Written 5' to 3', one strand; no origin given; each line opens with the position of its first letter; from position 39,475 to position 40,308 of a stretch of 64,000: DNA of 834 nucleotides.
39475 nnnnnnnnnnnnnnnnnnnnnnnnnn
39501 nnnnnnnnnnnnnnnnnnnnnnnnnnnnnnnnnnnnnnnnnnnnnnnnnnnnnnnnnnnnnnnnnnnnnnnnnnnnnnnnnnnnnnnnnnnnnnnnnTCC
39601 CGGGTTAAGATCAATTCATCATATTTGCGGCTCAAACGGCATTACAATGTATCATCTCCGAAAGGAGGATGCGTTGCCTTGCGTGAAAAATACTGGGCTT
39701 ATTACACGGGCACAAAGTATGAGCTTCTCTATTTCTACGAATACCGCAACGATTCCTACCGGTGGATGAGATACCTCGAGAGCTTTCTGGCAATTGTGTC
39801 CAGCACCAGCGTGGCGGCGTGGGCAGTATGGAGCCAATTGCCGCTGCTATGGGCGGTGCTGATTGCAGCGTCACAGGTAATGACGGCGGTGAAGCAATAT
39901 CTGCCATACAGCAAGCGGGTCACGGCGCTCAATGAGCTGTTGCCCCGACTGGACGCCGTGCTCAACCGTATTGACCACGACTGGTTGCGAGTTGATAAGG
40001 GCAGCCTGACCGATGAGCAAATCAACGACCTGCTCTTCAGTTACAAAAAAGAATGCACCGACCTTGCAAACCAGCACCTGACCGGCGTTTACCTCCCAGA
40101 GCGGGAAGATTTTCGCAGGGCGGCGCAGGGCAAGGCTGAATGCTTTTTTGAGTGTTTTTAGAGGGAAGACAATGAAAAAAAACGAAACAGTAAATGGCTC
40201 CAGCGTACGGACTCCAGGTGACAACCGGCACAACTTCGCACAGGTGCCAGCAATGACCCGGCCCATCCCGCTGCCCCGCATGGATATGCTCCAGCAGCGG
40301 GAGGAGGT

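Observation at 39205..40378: Zinc-ribbon protein + SLATT-like two-TM protein + small ORF cassette next to a c-di-GMP enzyme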

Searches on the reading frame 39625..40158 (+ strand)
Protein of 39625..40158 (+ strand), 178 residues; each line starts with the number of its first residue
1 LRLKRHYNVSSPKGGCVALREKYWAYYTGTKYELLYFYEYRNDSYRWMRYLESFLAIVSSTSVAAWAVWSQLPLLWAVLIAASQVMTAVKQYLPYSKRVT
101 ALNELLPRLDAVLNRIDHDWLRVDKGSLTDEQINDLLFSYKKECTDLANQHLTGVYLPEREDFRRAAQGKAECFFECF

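Call 4: search_protein_families(library=pfam, proteins=[window:39625-40158:+], max_evalue=1)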
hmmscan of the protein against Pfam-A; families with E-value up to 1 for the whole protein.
seq(178 aa): 0 families

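Call 5: search_protein_families(library=padloc, proteins=[window:39625-40158:+], max_evalue=1)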
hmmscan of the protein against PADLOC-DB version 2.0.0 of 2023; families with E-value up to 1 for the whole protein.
seq(178 aa): 0 families

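Call 6: search_protein_families(library=ncbifam, proteins=[window:39625-40158:+], max_evalue=1)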
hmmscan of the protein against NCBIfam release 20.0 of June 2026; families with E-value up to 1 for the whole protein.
seq(178 aa): 1 family
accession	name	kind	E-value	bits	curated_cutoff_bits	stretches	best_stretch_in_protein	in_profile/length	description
NF033634.1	SLATT_1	domain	0.0014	18.6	41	1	40-118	15-100/132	SLATT domain-containing protein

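Call 7: search_protein_families(library=phrogs, proteins=[window:39625-40158:+], max_evalue=1)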
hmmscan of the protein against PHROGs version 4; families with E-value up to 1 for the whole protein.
seq(178 aa): 2 families
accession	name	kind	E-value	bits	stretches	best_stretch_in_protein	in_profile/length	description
phrog_16055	-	unknown function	0.33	12.1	1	108-150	16-58/82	-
phrog_21045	-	unknown function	0.88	10.8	0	127-146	17-36/65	-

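Call 8: find_homologous_proteins(query=window:39679-40158:+, max_evalue=0.01)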
Query seq(160 aa) (160 aa): 9 proteins with E <= 0.01 among 72 candidates.
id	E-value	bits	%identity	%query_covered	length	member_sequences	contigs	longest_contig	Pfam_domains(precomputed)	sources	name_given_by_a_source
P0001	3.4e-96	338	91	100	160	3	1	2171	-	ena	-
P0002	1.9e-88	312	83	100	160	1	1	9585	-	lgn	-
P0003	3.8e-85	302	81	100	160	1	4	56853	-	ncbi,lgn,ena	-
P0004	9.5e-78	278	69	100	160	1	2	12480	-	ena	-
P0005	1.3e-77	277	72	100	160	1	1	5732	-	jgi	jgi:hypothetical protein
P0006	3.8e-77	276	69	100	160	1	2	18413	-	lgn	-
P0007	5.3e-70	252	64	100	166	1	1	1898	-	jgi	jgi:hypothetical protein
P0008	1.1e-69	251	66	100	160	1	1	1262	-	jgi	jgi:hypothetical protein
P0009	6.3e-69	249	63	100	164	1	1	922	-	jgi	jgi:hypothetical protein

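Call 11: find_encoding_contigs(protein=P0003, flank=10000, max_places=4)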
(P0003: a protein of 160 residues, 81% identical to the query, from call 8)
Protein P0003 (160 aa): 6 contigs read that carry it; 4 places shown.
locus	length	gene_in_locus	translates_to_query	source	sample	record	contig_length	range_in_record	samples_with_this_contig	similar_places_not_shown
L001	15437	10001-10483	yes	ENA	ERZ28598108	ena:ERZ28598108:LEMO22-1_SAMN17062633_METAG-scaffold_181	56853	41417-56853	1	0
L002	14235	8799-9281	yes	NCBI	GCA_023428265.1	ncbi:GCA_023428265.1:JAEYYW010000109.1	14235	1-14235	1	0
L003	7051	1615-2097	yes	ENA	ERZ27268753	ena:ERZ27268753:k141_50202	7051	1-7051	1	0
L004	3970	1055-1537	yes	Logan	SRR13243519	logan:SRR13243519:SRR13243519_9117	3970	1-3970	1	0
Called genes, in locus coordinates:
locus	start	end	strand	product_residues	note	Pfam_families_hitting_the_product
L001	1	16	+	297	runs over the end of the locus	PF01430:HSP33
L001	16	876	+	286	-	-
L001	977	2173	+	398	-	-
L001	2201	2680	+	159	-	PF00293:NUDIX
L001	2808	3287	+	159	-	-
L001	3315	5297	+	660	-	PF01055:Glyco_hydro_31_2nd, PF21365:Glyco_hydro_31_3rd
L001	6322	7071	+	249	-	PF01266:DAO, PF04324:Fer2_BFD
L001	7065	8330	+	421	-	PF00070:Pyr_redox (faint), PF00890:FAD_binding_2 (weak), PF01266:DAO (weak), PF03486:HI0933_like (faint), PF07992:Pyr_redox_2, PF12831:FAD_oxidored, PF13450:NAD_binding_8 (weak), PF13738:Pyr_redox_3 (weak)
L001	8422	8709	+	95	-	PF07892:DUF1667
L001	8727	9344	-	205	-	-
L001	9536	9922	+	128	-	PF13240:Zn_Ribbon_1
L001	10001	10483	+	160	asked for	-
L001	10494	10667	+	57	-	-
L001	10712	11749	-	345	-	PF06144:DNA_pol3_delta (weak), PF21694:DNA_pol3_delta_C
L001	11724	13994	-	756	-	PF13567:DUF4131, PF03772:Competence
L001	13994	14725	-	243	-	PF23023:Anti-Pycsar_Apyc1, PF00753:Lactamase_B, PF12706:Lactamase_B_2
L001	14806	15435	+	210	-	?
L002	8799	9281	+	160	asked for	-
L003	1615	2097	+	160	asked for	-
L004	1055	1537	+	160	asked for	-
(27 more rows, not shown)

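Call 12: find_encoding_contigs(protein=P0006, flank=10000, max_places=3)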
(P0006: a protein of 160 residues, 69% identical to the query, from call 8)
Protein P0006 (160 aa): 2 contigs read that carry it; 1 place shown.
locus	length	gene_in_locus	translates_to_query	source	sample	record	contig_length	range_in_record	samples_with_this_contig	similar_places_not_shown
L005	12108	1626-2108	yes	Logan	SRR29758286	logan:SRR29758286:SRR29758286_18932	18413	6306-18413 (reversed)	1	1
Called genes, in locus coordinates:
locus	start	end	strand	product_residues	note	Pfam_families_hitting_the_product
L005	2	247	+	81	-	?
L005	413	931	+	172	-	PF12788:YmaF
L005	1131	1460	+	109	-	PF07978:NIPSNAP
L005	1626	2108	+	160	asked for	-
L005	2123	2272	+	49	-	-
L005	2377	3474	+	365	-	PF02424:ApbE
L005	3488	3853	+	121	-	-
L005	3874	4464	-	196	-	-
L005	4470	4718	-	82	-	-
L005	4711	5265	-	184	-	PF04542:Sigma70_r2, PF08281:Sigma70_r4_2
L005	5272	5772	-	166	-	-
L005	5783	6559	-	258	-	PF01061:ABC2_membrane (weak), PF12679:ABC2_membrane_2, PF12698:ABC2_membrane_3 (weak)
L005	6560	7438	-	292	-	PF00005:ABC_tran, PF13304:AAA_21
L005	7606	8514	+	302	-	PF00781:DAGK_cat, PF19279:YegS_C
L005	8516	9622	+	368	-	-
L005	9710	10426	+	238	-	PF02674:Colicin_V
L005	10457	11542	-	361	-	-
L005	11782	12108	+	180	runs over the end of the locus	PF07638:Sigma70_ECF (faint), PF04542:Sigma70_r2, PF08281:Sigma70_r4_2, PF04545:Sigma70_r4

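Call 13: find_encoding_contigs(protein=P0004, flank=10000, max_places=3)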
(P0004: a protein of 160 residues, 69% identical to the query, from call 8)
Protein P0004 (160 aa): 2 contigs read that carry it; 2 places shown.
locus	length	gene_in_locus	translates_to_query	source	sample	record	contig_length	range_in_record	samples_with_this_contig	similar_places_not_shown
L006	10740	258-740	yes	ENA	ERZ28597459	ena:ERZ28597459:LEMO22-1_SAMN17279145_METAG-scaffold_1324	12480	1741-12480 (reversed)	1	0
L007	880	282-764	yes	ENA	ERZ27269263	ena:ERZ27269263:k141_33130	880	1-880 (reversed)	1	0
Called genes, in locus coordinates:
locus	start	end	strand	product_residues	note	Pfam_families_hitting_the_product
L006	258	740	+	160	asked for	-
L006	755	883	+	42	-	-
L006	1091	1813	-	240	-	PF02674:Colicin_V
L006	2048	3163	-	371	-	-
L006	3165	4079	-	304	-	PF00781:DAGK_cat, PF19279:YegS_C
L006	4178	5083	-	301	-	-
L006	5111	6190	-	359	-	PF02424:ApbE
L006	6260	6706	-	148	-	PF00383:dCMP_cyt_deam_1, PF14437:MafB19-deam, PF14439:Bd3614-deam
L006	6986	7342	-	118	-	-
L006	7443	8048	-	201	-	PF00702:Hydrolase, PF13419:HAD_2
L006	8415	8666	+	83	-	PF04023:FeoA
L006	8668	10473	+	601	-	PF01926:MMR_HSR1, PF02421:FeoB_N, PF07670:Gate, PF07664:FeoB_C, PF07670:Gate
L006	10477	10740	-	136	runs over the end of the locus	-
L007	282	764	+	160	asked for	-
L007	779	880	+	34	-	?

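Call 14: find_encoding_contigs(protein=P0002, flank=10000, max_places=3)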
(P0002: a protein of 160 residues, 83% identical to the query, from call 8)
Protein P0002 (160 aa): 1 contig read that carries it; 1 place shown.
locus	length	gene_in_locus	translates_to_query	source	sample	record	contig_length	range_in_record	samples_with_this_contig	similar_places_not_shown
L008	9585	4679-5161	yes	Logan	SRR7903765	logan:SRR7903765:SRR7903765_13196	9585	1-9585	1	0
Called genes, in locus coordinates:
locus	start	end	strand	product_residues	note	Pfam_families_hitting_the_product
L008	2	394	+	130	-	?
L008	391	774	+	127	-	PF07892:DUF1667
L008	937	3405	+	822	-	PF05228:CHASE4, PF00989:PAS, PF08448:PAS_4, PF13426:PAS_9, PF00990:GGDEF, PF13487:HD_5, PF01966:HD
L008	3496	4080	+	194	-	-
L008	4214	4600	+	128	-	PF13240:Zn_Ribbon_1 (weak)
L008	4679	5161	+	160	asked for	-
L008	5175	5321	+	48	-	-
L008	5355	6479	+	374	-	PF02424:ApbE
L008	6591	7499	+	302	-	PF00781:DAGK_cat, PF19279:YegS_C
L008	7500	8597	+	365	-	-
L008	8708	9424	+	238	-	PF02674:Colicin_V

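Call 16: search_protein_families(library=ncbifam, alignment_id=A1, max_evalue=1)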
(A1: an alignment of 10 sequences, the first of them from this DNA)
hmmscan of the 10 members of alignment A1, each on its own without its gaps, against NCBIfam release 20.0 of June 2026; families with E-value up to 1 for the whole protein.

A. member 1, seq(160 aa): 1 family
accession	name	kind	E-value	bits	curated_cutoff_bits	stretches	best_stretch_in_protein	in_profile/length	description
NF033634.1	SLATT_1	domain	0.0011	18.9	41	1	22-100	15-100/132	SLATT domain-containing protein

B. families by the number of members that match (of 10 scanned): 4 families
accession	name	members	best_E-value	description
NF033634.1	SLATT_1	10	0.00054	SLATT domain-containing protein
NF033632.1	SLATT_4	4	0.0049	SLATT domain-containing protein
NF004038.0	PRK05528.1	1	0.057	peptide-methionine (S)-S-oxide reductase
NF002334.0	PRK01294.1-2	1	0.096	lipase secretion chaperone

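Call 27: predict_structure(alignment_id=A1)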
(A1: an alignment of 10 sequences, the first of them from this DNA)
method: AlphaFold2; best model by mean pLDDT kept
length: 160 residues; sequences in the alignment: 10
mean_pLDDT: 80.8   pTM: 0.69
mean pLDDT of the five models: 80.8, 60.0, 48.2, 46.6, 43.0
residues with pLDDT >= 90: 44; 70-90: 76; 50-70: 39; < 50: 1
segments of 3 or more residues with pLDDT < 50: none
pLDDT, mean of each block of 10 residues (from residue 1): 87 89 87 75 59 65 68 70 90 91 89 92 91 85 88 68
secondary structure, 60 per line:
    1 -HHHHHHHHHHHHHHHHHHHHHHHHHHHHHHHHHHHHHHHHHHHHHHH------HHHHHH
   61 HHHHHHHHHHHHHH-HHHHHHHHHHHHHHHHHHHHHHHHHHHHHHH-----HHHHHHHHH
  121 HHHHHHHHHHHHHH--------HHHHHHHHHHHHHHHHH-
elements in order: H2-48 H55-74 H76-106 H112-134 H143-159

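Call 30: search_protein_representatives(alignment_id=A1)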
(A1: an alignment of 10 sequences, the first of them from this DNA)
Query: 10 sequences, 160 profile positions. Proteins with E-value up to 0.001 (for the whole library): 1021; up to 1e-10: 654; up to 1e-30: 28. The best 150 are listed.
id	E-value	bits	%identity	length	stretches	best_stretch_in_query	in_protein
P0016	4.1e-72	257.7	-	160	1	1-160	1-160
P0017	2.3e-41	157.8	-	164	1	1-156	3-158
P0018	1.4e-38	148.8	-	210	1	2-157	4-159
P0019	9.1e-38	146.1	-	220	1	1-154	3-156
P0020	2.7e-37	144.5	-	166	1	1-159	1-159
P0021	2.4e-36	141.5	-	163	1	2-158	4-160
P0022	2.3e-35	138.3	-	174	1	2-160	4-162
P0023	2.5e-34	134.9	-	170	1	1-158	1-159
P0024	4.1e-34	134.2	-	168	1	1-158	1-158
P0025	5.0e-34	133.9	-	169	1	2-156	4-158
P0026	2.2e-33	131.9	-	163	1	1-158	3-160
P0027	3.9e-33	131.0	-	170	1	2-158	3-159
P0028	6.1e-33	130.4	-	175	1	2-158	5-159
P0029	1.1e-32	129.5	-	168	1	2-158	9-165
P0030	1.3e-32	129.3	-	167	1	3-158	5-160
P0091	7.1e-28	113.9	-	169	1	4-157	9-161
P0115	9.0e-27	110.3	-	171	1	1-158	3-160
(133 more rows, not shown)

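Call 34: search_protein_families(library=pfam, alignment_id=A2, max_evalue=1)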
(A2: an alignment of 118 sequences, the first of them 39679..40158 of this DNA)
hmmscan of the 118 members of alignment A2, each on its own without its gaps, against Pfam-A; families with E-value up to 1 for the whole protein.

A. member 1, window:39679-40158:+ (160 aa): 0 families

B. families by the number of members that match (of 118 scanned): 89 families (the first 25 are shown)
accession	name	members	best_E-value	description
PF05873.17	Mt_ATP-synt_D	2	0.0053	ATP synthase D chain, mitochondrial (ATP5H)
PF16808.10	PKcGMP_CC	2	0.2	Coiled-coil N-terminus of cGMP-dependent protein kinase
PF17258.7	DUF5324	2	0.28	Family of unknown function (DUF5324)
PF05894.18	Podovirus_Gp16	1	1.8e-06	Podovirus DNA encapsidation protein (Gp16)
PF13273.12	DUF4064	1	0.002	Protein of unknown function (DUF4064)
PF00167.24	FGF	1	0.0059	Fibroblast growth factor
PF15383.11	TMEM237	1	0.0082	Transmembrane protein 237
PF23789.1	Pre_tape_measure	1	0.0087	Pre-tape measure protein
PF04973.17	NMN_transporter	1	0.014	Nicotinamide mononucleotide transporter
PF05298.16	Bombinin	1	0.015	Bombinin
PF20581.3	DUF6785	1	0.015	Family of unknown function (DUF6785)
PF20886.2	PWP3A-B_C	1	0.019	PWWP domain-containing DNA repair factor 3A/B, C-terminal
PF24886.1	DUF7740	1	0.02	Domain of unknown function (DUF7740)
PF15931.10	DUF4747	1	0.025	Domain of unknown function (DUF4747)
PF16752.10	TBCC_N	1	0.027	Tubulin-specific chaperone C N-terminal domain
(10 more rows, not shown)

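Call 35: search_protein_families(library=ncbifam, alignment_id=A2, max_evalue=1)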
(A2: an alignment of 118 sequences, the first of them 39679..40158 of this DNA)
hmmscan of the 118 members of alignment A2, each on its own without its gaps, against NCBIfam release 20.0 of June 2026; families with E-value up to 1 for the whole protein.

A. member 1, window:39679-40158:+ (160 aa): 1 family
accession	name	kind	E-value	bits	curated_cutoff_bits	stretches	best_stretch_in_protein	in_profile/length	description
NF033634.1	SLATT_1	domain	0.0011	18.9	41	1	22-100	15-100/132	SLATT domain-containing protein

B. families by the number of members that match (of 118 scanned): 44 families (the first 25 are shown)
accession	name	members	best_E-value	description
NF033632.1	SLATT_4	38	1.8e-08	SLATT domain-containing protein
NF033634.1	SLATT_1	18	6.1e-06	SLATT domain-containing protein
NF049853.1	WD_0736_fam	2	0.069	WD_0736 family protein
NF012153.1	tet_protect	1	0.0011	tetracycline resistance ribosomal protection protein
NF041656.1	CPBP_MmRce1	1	0.0024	MmRce1 family CPBP family CAAX prenyl protease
NF035951.1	rSAM_RumMC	1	0.0049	RumMC family radical SAM sactipeptide maturase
NF004510.0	PRK05851.1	1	0.0059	long-chain-fatty acid--ACP ligase MbtM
NF005850.0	PRK07768.1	1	0.0067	long-chain-fatty-acid--CoA ligase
NF006373.0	PRK08601.1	1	0.0078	NADH dehydrogenase subunit 5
NF033631.1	SLATT_5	1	0.0089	SLATT domain-containing protein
NF045534.1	small_EYxxD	1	0.0091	EYxxD motif small membrane protein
TIGR03729.1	acc_ester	1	0.0098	putative phosphoesterase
NF001799.0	PRK00521.2-2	1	0.011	30S ribosome-binding factor RbfA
NF052241.1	MSHAOpTransReg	1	0.013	MSHA operon transcriptional regulator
NF038222.1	IcmW_IVB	1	0.013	type IVB secretion system protein IcmW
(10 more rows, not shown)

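Call 36: find_homologous_proteins(query=A2, max_evalue=0.001)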
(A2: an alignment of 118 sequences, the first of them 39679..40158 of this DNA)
Query A2 (118 sequences) (160 aa, profile of the alignment): 30 proteins with E <= 0.001 among 2390 candidates.
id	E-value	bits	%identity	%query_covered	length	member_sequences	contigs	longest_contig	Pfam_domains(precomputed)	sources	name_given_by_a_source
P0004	8.9e-59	216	69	100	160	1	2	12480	-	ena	-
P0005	4.2e-58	214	72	100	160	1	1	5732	-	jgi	jgi:hypothetical protein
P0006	1.7e-57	212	69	100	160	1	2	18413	-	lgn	-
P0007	2.2e-56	208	64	100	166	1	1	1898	-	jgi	jgi:hypothetical protein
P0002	1.3e-55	206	83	100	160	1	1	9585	-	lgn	-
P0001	2.0e-55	205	91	100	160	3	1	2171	-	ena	-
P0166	3.6e-55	204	32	99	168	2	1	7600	-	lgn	-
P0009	1.3e-54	202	63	100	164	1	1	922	-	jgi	jgi:hypothetical protein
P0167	1.9e-54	202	38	99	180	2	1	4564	-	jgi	jgi:hypothetical protein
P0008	3.9e-54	201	66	100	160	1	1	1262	-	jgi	jgi:hypothetical protein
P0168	5.6e-54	200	35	98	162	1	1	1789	-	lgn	-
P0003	6.7e-54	200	81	100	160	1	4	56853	-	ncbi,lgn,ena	-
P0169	9.6e-54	199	39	99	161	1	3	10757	-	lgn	-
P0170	6.9e-53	197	31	98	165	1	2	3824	-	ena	-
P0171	7.7e-53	197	32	100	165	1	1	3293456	-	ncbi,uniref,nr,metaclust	ncbi:hypothetical protein Ctha_0322 [Chloroherpeton thalassium ATCC 35110]|uniref:SMODS and SLOG-ass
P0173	8.4e-52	193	31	98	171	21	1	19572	-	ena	-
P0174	2.9e-51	191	29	99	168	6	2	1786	-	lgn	-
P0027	1.4e-50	189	34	100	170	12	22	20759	-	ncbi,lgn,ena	-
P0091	1.1e-49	186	28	97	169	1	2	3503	-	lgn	-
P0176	3.8e-49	184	31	100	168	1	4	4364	-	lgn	-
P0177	3.7e-48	181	23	99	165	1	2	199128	-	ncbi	-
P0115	1.0e-47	180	28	88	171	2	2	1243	-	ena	-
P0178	1.7e-47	179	23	99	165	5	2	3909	-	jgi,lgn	jgi:hypothetical protein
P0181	2.5e-35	140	31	89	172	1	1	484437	-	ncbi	ncbi:MAG: hypothetical protein ACC608_05935 [Anaerofustis sp.]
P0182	1.8e-26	111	40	51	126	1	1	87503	-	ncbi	-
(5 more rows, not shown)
